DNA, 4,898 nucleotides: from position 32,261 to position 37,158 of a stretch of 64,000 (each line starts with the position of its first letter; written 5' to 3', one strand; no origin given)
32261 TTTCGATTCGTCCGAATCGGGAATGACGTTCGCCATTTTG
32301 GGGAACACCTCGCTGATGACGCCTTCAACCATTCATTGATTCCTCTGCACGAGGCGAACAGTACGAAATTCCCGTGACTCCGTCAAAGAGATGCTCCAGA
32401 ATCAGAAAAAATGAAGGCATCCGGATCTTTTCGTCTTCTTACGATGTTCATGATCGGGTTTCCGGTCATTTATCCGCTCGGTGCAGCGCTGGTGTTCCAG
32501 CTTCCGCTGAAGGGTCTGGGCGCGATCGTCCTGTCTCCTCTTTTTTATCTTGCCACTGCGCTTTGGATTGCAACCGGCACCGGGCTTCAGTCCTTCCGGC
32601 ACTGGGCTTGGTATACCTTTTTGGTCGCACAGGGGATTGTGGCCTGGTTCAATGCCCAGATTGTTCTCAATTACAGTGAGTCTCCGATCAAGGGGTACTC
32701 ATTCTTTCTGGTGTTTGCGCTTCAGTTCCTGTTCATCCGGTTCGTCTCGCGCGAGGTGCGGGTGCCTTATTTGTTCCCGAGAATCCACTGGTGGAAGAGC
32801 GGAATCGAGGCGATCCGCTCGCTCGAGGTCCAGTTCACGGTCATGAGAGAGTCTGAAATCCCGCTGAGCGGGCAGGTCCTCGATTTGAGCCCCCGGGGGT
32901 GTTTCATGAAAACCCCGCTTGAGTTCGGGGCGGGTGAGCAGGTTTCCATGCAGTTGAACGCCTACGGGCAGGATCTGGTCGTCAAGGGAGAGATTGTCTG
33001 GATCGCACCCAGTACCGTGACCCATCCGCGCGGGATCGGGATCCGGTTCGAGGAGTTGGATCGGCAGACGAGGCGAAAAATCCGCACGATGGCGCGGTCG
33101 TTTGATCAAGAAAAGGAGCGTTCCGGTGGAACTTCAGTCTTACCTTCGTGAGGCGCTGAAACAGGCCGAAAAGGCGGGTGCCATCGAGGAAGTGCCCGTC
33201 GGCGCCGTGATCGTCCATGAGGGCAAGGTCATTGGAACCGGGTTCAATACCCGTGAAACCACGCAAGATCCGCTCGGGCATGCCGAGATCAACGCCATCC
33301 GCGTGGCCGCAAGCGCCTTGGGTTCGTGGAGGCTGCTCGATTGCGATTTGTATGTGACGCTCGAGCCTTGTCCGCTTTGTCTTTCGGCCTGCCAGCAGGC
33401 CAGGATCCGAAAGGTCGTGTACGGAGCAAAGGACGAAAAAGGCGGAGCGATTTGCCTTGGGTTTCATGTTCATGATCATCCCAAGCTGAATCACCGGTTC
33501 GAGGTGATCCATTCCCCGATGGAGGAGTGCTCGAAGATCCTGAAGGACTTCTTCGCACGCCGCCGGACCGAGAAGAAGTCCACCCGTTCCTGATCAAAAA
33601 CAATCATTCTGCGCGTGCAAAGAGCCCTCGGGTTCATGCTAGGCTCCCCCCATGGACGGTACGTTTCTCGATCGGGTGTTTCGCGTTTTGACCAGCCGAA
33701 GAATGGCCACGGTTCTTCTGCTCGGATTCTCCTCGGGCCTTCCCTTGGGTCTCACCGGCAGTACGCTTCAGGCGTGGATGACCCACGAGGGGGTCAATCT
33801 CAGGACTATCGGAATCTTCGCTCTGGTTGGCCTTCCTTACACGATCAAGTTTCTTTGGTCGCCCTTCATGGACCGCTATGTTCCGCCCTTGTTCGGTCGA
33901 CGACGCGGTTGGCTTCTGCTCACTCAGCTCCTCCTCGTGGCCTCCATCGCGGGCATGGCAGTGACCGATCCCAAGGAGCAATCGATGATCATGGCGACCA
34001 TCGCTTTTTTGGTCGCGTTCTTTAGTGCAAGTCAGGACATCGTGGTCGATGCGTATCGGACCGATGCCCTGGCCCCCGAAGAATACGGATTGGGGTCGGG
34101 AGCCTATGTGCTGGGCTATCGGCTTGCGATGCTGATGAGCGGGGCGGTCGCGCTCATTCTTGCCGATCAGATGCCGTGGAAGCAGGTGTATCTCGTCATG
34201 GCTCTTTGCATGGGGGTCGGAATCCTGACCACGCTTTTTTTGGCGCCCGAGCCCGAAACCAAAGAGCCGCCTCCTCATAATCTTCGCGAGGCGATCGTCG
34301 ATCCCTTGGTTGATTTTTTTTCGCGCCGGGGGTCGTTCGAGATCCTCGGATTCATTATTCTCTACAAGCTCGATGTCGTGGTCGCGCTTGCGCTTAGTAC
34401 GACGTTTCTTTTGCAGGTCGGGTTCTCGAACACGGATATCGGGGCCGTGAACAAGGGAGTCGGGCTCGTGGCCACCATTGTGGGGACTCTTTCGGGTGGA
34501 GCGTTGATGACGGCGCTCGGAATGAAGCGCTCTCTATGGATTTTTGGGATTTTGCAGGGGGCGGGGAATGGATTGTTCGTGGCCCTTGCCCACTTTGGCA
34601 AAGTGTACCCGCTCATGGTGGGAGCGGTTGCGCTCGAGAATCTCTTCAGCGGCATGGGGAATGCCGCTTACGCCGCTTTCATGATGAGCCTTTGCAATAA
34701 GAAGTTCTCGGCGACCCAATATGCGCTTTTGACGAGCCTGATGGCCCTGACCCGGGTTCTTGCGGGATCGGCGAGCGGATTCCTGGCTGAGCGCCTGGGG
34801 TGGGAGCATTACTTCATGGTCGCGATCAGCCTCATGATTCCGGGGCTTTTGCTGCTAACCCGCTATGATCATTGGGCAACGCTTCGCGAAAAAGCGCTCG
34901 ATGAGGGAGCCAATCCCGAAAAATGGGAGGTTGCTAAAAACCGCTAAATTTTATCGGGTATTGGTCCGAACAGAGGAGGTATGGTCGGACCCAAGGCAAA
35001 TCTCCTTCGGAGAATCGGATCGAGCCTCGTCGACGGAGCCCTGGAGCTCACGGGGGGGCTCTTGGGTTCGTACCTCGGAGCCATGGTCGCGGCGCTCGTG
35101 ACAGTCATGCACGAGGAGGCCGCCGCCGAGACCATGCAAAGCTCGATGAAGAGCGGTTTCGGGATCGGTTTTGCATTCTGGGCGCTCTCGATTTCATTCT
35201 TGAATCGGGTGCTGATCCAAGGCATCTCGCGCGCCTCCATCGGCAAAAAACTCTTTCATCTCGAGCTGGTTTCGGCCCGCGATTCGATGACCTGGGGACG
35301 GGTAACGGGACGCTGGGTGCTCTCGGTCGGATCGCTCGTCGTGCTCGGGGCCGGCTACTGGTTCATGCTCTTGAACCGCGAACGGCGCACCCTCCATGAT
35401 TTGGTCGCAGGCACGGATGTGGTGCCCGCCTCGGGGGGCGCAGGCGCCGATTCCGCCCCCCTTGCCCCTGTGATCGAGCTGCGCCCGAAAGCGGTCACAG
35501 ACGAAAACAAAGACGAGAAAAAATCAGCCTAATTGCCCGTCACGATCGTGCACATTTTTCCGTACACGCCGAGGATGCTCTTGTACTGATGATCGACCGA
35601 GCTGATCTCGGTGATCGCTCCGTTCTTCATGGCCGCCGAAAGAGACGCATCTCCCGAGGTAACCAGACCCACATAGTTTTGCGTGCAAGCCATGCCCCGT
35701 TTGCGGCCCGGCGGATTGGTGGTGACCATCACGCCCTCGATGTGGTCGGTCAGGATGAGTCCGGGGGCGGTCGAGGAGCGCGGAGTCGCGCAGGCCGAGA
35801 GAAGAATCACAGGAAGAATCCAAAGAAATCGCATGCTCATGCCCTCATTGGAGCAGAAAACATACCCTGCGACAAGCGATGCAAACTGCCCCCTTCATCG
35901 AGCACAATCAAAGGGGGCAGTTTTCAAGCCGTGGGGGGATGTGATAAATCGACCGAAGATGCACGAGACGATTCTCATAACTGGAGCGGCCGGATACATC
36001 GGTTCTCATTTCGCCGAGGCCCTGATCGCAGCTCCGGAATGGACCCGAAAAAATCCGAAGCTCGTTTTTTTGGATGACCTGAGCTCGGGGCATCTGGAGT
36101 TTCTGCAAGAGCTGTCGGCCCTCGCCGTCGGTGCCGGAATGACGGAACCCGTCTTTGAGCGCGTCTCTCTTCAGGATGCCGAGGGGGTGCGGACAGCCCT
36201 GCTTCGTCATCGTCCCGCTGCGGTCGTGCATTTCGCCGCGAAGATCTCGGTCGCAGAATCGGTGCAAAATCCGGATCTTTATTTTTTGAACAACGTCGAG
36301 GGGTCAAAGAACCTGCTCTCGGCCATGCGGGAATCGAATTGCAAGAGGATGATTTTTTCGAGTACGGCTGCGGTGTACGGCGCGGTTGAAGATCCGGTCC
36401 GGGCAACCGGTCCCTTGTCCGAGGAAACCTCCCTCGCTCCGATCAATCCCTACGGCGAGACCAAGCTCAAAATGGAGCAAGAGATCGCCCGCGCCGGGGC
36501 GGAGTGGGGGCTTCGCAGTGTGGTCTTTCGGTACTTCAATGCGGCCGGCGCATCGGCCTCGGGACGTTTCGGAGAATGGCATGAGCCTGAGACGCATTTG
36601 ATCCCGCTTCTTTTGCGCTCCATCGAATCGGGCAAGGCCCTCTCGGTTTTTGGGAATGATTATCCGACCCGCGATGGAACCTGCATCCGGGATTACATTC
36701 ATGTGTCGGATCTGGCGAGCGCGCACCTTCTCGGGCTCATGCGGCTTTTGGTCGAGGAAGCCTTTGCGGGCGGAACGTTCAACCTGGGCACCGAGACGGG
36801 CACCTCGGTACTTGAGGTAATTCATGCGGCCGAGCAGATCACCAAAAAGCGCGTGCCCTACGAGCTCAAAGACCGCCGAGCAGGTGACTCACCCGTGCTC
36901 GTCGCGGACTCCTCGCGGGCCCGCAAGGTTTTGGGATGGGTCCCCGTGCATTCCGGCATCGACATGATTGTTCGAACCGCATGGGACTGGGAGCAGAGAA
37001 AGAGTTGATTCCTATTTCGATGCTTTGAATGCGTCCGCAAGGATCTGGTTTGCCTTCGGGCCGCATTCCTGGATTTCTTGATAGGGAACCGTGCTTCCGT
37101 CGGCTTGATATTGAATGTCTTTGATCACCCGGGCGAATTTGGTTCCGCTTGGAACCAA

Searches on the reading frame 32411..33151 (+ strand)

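Call 85: search_protein_families(library=pfam, proteins=[window:32411-33151:+], max_evalue=0.00001)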
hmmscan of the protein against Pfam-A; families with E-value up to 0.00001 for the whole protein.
window:32411-33151:+ (246 aa): 1 family
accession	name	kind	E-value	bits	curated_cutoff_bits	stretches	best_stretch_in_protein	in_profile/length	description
PF07238.19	PilZ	-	1.6e-12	48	22.5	1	142-227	14-99/102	PilZ domain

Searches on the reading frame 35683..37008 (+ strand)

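Call 15: search_protein_families(library=pfam, proteins=[window:35683-37008:+], max_evalue=0.01)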
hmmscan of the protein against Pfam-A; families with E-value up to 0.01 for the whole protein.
window:35683-37008:+ (441 aa): 8 families
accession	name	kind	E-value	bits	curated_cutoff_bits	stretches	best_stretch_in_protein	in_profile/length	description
PF01370.27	Epimerase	-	2.2e-48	165.2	20.9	1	97-354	1-227/240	NAD dependent epimerase/dehydratase family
PF16363.11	GDP_Man_Dehyd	-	9e-47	160.6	27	1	98-424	1-324/332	GDP-mannose 4,6 dehydratase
PF04321.23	RmlD_sub_bind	-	5.1e-14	52.5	27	1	97-274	3-142/287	RmlD substrate binding domain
PF02719.21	Polysacc_synt_2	-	3e-12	46.8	20.2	1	97-229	1-129/293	Polysaccharide biosynthesis protein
PF01073.25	3Beta_HSD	-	5.2e-12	45.8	22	1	98-358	1-235/280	3-beta hydroxysteroid dehydrogenase/isomerase family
PF07993.18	NAD_binding_4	-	5.3e-11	42.6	20.1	1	179-324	90-240/258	Male sterility protein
PF13460.12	NAD_binding_10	-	9.7e-05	22.7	27.2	1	162-275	47-138/184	NAD(P)H-binding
PF05368.20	NmrA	-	0.0037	17.3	27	0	94-229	2-108/298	NmrA-like family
